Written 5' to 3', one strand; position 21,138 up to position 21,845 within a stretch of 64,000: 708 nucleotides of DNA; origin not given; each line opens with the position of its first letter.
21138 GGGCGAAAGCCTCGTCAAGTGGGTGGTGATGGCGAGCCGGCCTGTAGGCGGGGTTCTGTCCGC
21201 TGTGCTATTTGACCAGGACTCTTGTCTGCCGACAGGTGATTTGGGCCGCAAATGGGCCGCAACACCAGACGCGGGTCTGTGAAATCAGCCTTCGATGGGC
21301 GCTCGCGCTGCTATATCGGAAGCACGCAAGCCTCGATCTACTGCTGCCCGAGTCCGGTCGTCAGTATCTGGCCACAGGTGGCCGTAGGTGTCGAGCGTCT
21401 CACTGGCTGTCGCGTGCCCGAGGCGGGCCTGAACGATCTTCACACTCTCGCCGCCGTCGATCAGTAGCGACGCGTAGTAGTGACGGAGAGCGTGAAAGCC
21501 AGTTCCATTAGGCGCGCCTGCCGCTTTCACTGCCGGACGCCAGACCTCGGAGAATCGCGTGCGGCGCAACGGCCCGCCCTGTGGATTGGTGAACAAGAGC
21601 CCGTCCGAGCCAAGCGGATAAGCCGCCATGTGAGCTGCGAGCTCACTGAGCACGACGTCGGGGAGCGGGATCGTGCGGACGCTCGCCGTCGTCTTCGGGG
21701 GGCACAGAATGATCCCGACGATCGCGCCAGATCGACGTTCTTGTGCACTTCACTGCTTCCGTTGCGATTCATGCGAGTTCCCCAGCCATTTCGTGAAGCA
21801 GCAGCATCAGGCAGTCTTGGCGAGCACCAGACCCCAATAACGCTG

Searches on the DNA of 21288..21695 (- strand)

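Call 21: search_rna_families(sources=[L001, L002, L003], threshold=gathering)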
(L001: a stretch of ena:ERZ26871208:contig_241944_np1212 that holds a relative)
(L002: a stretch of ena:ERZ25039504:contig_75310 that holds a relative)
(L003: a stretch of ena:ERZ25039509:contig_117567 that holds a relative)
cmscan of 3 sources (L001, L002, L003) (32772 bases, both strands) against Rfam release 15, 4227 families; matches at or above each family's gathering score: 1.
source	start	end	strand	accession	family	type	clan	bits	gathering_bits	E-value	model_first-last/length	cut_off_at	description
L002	6664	7049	-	RF00010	RNaseP_bact_a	Gene; ribozyme;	CL00002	306.3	100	1.3e-99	1-367/367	no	Bacterial RNase P class A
